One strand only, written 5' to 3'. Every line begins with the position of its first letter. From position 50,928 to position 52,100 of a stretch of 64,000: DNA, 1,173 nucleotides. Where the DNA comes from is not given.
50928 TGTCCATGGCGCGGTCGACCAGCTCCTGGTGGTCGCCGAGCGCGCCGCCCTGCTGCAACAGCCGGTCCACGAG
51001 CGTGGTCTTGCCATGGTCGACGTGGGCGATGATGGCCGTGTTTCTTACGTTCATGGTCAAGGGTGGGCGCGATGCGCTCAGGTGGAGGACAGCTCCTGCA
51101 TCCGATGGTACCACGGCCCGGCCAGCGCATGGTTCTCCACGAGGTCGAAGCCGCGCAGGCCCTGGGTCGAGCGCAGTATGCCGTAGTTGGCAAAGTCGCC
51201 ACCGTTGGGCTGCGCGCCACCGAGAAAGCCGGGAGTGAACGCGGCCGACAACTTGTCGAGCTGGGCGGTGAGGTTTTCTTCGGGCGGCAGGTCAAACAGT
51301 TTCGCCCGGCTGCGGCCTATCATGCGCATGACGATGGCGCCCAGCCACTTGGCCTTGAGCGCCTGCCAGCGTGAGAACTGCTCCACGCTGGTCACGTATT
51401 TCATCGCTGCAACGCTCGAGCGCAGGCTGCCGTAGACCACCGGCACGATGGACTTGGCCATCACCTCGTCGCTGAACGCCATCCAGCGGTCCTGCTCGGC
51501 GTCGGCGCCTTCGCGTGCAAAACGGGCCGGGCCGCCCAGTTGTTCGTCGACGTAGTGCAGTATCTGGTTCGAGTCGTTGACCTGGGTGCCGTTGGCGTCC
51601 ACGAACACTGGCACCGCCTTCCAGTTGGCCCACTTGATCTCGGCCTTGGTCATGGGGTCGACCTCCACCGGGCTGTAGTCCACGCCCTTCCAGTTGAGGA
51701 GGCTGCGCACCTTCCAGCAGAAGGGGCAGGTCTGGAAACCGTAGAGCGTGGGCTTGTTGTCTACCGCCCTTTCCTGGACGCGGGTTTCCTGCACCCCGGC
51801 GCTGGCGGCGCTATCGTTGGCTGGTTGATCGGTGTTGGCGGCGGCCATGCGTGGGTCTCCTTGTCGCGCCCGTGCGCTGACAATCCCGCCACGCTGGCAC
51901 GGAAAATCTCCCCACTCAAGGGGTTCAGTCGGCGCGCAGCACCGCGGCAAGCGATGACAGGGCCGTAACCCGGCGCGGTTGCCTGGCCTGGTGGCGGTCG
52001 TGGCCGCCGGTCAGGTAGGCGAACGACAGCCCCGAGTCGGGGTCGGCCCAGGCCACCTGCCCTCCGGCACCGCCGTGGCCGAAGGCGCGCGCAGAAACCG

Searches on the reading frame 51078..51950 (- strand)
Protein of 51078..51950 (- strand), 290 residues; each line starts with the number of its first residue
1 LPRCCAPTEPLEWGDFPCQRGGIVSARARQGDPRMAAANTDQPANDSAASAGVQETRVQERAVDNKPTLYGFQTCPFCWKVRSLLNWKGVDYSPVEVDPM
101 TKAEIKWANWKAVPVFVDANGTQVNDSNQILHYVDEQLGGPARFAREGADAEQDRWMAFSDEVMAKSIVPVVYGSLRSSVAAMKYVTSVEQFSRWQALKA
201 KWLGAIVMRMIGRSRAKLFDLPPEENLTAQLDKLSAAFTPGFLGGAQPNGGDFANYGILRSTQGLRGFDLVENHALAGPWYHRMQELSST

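Call 67: search_protein_families(library=pfam, proteins=[window:51078-51950:-], max_evalue=0.00001)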
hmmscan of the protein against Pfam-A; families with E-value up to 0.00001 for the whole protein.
window:51078-51950:- (290 aa): 4 families
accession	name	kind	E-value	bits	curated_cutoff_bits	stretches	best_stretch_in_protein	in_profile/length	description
PF13417.12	GST_N_3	-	5.5e-14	52.7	22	1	69-141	1-74/75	Glutathione S-transferase, N-terminal domain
PF13409.12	GST_N_2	-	1.5e-12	48.4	25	1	74-137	1-70/70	Glutathione S-transferase, N-terminal domain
PF00462.30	Glutaredoxin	-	2.3e-09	37.7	22.9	1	68-115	2-52/60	Glutaredoxin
PF02798.26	GST_N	-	8.1e-07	29.7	20.9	1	68-136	4-76/76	Glutathione S-transferase, N-terminal domain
